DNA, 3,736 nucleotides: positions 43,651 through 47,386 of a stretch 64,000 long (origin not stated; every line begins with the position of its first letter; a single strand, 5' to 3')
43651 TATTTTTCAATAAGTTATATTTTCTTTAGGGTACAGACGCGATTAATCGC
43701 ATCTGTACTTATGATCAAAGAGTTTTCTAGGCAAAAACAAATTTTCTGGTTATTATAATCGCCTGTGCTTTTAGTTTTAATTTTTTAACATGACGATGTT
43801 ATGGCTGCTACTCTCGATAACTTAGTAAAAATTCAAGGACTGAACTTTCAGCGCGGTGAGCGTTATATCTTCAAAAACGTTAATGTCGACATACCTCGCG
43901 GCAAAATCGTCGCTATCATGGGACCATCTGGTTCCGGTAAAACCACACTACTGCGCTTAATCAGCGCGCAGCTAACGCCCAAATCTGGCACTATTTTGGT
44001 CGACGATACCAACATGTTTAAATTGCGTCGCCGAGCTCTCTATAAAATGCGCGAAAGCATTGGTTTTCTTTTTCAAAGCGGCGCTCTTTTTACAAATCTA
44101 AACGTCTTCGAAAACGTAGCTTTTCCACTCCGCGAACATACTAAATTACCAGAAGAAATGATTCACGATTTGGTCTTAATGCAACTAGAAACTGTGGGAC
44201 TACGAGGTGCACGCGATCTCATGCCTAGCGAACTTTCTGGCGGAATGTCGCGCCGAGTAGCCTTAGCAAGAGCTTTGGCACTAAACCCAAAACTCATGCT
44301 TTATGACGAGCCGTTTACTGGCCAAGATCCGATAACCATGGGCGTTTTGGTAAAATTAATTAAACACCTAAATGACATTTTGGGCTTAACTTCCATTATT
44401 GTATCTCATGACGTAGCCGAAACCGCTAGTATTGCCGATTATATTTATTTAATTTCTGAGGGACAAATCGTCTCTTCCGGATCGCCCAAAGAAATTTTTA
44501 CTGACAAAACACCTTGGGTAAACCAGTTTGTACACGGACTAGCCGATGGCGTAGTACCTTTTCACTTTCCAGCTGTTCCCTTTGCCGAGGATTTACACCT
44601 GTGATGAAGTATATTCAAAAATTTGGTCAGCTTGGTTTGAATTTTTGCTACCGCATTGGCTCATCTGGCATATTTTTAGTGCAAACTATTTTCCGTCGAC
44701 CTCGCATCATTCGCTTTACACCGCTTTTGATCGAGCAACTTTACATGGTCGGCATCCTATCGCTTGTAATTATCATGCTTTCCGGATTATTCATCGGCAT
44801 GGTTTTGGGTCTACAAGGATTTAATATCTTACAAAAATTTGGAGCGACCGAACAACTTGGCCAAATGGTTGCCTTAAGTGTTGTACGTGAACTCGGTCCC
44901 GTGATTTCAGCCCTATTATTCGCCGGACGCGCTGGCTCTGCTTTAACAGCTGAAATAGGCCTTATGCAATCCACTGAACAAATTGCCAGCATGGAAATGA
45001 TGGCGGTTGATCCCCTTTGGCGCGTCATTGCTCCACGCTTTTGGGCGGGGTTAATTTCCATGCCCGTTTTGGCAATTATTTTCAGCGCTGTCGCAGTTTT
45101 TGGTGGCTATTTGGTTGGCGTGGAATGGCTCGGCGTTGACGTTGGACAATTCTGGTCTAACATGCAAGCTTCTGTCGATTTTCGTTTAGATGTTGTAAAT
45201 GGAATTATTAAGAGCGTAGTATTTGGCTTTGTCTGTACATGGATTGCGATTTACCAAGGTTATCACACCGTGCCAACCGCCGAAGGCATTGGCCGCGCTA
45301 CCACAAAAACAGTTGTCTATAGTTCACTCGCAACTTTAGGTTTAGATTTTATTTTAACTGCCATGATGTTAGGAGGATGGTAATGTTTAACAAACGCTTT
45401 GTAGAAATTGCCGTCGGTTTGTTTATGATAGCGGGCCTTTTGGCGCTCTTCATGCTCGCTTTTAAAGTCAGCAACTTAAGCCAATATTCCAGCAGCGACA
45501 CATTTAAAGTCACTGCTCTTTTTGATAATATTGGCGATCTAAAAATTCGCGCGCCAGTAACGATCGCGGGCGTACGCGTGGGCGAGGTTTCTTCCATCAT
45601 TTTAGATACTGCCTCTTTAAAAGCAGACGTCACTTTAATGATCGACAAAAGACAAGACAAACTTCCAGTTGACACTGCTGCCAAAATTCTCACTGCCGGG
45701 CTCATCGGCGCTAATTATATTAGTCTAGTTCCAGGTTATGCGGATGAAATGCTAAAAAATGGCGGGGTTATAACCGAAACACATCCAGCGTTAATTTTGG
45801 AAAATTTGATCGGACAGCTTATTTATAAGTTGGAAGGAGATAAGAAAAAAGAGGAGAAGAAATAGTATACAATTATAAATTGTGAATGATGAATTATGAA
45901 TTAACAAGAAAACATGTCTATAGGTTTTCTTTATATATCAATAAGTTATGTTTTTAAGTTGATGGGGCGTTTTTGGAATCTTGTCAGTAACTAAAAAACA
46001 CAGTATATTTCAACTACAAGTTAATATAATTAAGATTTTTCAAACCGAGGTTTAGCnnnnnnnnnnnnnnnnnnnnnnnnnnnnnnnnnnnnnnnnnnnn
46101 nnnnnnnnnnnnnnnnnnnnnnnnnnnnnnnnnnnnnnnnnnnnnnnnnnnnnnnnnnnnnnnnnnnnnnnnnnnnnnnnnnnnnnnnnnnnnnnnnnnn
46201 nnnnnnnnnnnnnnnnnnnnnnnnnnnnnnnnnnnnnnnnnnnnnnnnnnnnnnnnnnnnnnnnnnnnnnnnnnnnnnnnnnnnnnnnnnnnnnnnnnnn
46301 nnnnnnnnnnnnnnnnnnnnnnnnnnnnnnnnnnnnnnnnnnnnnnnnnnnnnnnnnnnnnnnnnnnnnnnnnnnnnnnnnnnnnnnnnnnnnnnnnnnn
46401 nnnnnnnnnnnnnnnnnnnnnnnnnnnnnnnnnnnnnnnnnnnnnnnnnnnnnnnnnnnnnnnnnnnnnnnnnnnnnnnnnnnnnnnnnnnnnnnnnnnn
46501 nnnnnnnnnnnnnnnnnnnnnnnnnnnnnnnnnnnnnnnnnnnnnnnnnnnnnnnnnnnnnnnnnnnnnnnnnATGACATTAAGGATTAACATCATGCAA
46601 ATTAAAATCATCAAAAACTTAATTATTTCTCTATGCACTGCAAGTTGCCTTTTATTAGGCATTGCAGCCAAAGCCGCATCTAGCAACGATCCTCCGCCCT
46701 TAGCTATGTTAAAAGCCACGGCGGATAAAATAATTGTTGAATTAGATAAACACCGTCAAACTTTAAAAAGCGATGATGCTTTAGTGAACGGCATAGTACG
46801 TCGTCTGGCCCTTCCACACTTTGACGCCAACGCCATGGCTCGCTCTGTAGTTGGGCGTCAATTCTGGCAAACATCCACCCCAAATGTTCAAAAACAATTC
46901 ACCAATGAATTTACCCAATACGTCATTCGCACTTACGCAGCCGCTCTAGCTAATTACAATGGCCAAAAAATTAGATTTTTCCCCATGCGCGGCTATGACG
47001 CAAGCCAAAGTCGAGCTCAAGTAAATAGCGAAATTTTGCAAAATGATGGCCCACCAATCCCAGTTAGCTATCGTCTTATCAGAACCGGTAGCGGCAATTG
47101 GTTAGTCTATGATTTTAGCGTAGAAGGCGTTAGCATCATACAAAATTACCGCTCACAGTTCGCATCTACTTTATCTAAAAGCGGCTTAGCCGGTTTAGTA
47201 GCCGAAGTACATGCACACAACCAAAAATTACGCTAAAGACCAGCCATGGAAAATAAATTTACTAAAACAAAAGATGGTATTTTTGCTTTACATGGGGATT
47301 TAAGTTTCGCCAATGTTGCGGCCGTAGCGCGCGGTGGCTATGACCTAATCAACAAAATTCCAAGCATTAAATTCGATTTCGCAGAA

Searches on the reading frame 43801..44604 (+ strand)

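Call 53: search_protein_families(library=pfam, proteins=[window:43801-44604:+], max_evalue=0.001)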
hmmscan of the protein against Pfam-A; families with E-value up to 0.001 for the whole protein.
window:43801-44604:+ (267 aa): 9 families
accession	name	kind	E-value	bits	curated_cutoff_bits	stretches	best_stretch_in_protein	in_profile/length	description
PF00005.33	ABC_tran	-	1.7e-33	116.5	25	1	24-172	1-136/137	ABC transporter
PF13401.12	AAA_22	-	3.2e-05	24.7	27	1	35-76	6-48/130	AAA domain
PF13555.12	AAA_29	-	4e-05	23.7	27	1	23-62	11-50/61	P-loop containing region of AAA domain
PF13304.12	AAA_21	-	5.1e-05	23.9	27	0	36-55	1-20/304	AAA domain, putative AbiEii toxin, Type IV TA system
PF13476.12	AAA_23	-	0.00013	23.1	27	1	24-63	10-48/201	AAA domain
PF25199.1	nSTAND_NTPase5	-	0.00039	20.7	34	1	33-74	40-82/145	Novel STAND NTPase 5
PF13191.12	AAA_16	-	0.00046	21.2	32.6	1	31-64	21-54/167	AAA ATPase domain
PF13238.12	AAA_18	-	0.00077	20.4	29.4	0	37-58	1-22/128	AAA domain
PF09818.15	ABC_ATPase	-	0.00083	18.9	23.2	0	30-56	76-101/283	P-loop domain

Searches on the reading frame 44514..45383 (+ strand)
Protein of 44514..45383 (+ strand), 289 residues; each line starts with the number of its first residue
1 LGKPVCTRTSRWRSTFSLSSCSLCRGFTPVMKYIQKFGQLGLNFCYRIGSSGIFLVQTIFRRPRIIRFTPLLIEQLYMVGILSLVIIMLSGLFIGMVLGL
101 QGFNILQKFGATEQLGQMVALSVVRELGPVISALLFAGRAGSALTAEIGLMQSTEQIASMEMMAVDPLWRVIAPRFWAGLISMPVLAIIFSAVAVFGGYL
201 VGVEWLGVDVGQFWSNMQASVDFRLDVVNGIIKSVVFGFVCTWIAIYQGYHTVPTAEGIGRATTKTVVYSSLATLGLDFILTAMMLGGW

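Call 53: search_protein_families(library=pfam, proteins=[window:44514-45383:+], max_evalue=0.001)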
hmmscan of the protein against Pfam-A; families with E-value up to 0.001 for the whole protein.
window:44514-45383:+ (289 aa): 1 family
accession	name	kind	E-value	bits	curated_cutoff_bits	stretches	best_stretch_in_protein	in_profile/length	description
PF02405.21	MlaE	-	1e-75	254.4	22.5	1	73-283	2-211/212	Permease MlaE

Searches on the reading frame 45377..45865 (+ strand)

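Call 53: search_protein_families(library=pfam, proteins=[window:45377-45865:+], max_evalue=0.001)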
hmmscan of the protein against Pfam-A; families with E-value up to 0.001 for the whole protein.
window:45377-45865:+ (162 aa): 1 family
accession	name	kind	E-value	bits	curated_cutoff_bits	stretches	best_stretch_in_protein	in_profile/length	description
PF02470.25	MlaD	-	4.4e-19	68.9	25.1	1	44-120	4-81/81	MlaD protein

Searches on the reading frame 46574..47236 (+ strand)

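Call 53: search_protein_families(library=pfam, proteins=[window:46574-47236:+], max_evalue=0.001)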
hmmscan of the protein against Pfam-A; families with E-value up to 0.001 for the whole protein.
window:46574-47236:+ (220 aa): 2 families
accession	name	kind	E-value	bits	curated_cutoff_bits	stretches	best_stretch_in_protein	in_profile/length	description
PF05494.18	MlaC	-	3e-48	164.2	26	1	48-211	2-163/166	MlaC protein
PF16156.12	DUF4864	-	6.1e-06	26.9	27.1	1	96-179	26-105/117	Domain of unknown function (DUF4864)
